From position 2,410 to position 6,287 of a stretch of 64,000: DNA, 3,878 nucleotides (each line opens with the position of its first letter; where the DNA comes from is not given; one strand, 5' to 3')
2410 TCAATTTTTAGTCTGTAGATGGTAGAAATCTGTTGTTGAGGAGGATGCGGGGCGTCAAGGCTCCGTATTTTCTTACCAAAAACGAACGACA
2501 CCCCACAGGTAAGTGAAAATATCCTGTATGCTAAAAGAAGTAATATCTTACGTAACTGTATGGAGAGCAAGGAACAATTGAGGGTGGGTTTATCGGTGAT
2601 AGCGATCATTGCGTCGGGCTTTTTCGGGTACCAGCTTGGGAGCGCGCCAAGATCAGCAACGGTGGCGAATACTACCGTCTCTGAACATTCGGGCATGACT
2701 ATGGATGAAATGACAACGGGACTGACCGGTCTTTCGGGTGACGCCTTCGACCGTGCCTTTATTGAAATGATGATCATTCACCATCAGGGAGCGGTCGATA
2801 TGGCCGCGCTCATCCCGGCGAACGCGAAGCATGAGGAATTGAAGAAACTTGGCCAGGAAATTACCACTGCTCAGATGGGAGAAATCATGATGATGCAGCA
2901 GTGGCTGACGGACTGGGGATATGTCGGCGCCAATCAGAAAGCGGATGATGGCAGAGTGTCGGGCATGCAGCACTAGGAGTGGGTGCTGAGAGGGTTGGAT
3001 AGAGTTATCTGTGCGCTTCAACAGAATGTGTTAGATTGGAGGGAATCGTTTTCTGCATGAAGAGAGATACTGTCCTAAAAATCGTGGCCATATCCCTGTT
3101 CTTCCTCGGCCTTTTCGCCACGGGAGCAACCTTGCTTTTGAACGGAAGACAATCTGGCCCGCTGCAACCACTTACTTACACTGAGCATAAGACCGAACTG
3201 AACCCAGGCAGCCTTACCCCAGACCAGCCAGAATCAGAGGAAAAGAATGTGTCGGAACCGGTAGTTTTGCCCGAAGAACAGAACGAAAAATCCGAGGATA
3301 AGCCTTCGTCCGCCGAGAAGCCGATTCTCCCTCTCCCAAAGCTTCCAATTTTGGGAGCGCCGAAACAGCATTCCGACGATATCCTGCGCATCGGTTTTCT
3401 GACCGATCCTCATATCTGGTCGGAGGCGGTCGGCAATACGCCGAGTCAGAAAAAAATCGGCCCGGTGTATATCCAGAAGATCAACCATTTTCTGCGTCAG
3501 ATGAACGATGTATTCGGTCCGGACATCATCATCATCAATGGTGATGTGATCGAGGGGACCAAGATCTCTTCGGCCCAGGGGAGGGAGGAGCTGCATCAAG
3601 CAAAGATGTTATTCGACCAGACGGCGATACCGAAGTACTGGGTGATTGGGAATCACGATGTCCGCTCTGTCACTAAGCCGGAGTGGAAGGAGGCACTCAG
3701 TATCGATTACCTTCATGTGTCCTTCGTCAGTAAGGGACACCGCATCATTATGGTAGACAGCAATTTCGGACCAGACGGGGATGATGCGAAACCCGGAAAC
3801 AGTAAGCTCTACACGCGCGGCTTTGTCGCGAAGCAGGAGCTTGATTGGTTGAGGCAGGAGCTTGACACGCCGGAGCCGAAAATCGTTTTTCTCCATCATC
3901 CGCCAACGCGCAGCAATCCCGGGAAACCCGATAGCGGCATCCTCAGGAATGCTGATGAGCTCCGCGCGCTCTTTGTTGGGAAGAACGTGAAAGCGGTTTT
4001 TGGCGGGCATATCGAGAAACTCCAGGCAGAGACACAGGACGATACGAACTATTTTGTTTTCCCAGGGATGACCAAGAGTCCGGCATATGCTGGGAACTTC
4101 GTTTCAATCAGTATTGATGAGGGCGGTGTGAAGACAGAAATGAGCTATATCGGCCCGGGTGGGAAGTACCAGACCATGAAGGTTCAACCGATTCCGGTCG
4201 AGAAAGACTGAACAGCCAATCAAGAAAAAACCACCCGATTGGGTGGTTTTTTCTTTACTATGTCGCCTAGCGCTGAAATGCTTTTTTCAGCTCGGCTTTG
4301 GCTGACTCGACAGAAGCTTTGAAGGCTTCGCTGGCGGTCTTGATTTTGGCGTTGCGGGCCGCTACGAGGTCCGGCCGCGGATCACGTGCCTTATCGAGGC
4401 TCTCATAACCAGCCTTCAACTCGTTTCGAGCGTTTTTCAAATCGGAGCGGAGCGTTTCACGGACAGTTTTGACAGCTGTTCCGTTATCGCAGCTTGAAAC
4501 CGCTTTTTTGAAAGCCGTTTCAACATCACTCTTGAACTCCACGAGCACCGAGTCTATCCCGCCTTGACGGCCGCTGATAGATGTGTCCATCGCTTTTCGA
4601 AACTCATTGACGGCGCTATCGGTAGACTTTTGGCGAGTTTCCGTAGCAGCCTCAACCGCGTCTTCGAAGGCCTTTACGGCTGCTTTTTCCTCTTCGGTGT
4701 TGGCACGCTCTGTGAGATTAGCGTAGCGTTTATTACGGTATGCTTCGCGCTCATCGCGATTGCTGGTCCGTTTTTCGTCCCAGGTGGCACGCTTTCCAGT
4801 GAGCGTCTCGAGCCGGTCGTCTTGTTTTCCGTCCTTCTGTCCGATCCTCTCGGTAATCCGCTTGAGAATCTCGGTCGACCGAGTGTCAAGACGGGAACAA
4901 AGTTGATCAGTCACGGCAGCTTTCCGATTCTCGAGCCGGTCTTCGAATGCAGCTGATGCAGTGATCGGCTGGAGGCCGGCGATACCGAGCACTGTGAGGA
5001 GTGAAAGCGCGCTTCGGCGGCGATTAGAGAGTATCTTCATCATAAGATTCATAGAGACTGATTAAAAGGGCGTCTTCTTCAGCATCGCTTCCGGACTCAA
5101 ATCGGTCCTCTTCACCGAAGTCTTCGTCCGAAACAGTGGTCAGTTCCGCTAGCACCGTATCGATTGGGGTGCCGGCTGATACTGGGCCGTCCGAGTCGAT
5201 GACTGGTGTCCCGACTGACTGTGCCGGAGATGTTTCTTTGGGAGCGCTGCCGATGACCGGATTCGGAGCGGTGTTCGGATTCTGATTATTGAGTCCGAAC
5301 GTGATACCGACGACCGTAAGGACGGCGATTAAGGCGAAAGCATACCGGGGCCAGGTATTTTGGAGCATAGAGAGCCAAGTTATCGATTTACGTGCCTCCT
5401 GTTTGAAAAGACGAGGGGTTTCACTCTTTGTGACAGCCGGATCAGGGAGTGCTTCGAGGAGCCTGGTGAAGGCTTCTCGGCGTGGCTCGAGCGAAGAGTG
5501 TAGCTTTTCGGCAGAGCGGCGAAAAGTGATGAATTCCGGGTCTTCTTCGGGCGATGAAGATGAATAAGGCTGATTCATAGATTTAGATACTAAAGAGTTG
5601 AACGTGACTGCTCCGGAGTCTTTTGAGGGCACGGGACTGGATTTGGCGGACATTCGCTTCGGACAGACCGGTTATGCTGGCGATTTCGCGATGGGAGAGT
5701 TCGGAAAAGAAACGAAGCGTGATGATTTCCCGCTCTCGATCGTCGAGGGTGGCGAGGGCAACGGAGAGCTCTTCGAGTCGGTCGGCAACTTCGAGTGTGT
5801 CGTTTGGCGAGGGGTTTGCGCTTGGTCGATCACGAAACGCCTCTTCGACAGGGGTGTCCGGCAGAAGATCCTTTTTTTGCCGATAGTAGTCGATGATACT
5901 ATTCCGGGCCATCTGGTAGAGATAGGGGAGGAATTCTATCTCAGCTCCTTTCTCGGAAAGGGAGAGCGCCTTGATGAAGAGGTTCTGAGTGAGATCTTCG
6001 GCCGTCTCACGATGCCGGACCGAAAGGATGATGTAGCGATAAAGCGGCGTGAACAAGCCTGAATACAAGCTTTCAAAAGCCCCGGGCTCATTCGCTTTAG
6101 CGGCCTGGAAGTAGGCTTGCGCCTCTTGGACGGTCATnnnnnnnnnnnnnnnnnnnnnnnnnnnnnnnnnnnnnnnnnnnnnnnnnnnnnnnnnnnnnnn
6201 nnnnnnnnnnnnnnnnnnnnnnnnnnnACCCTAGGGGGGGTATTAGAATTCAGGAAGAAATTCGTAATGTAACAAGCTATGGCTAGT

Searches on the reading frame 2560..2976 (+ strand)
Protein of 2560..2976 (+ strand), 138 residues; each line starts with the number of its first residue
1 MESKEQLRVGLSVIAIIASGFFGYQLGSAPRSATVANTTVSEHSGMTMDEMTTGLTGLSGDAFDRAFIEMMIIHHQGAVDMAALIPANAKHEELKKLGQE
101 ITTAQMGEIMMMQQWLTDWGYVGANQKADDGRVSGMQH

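Call 5: search_protein_families(library=pfam, proteins=[window:2560-2976:+], max_evalue=0.01)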
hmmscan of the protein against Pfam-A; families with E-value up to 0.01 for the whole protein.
window:2560-2976:+ (138 aa): 2 families
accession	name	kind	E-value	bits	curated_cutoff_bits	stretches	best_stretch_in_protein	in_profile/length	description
PF03713.19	DUF305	-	2.5e-32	112.5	27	2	35-116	70-151/151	Domain of unknown function (DUF305)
PF13628.12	DUF4142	-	1.3e-07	32.4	27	1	34-100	56-123/138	Domain of unknown function (DUF4142)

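Call 19: search_protein_families(library=ncbifam, proteins=[window:2560-2976:+], max_evalue=0.01)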
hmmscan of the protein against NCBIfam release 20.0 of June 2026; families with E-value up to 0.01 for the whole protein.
window:2560-2976:+ (138 aa): 1 family
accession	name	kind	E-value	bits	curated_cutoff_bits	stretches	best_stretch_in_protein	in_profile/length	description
NF049983.1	CopM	equivalog_domain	1.2e-15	57.2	90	1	47-116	4-73/73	CopM family metallochaperone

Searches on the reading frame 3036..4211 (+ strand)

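Call 60: search_protein_families(library=pfam, proteins=[window:3036-4211:+], max_evalue=0.01)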
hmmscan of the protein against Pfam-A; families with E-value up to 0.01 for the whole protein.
window:3036-4211:+ (391 aa): 2 families
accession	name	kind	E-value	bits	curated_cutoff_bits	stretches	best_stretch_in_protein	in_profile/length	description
PF00149.33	Metallophos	-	1.7e-16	61.7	21.5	1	117-326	1-188/191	Calcineurin-like phosphoesterase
PF12850.12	Metallophos_2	-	8.3e-05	23.1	27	1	146-351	13-140/154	Calcineurin-like phosphoesterase superfamily domain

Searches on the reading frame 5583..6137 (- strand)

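Call 5: search_protein_families(library=pfam, proteins=[window:5583-6137:-], max_evalue=0.01)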
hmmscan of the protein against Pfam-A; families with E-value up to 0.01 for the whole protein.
window:5583-6137:- (184 aa): 4 families
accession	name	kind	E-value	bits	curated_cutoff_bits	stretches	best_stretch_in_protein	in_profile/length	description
PF04545.22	Sigma70_r4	-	4.8e-18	64.9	24.1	1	127-175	1-49/50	Sigma-70, region 4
PF08281.18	Sigma70_r4_2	-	1.4e-14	53.9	25.7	1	122-174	2-54/54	Sigma-70, region 4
PF04542.20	Sigma70_r2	-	5.8e-10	39.3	24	1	30-89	11-69/71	Sigma-70 region 2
PF07638.17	Sigma70_ECF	-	0.00063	20.1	21.1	1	110-165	119-170/185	ECF sigma factor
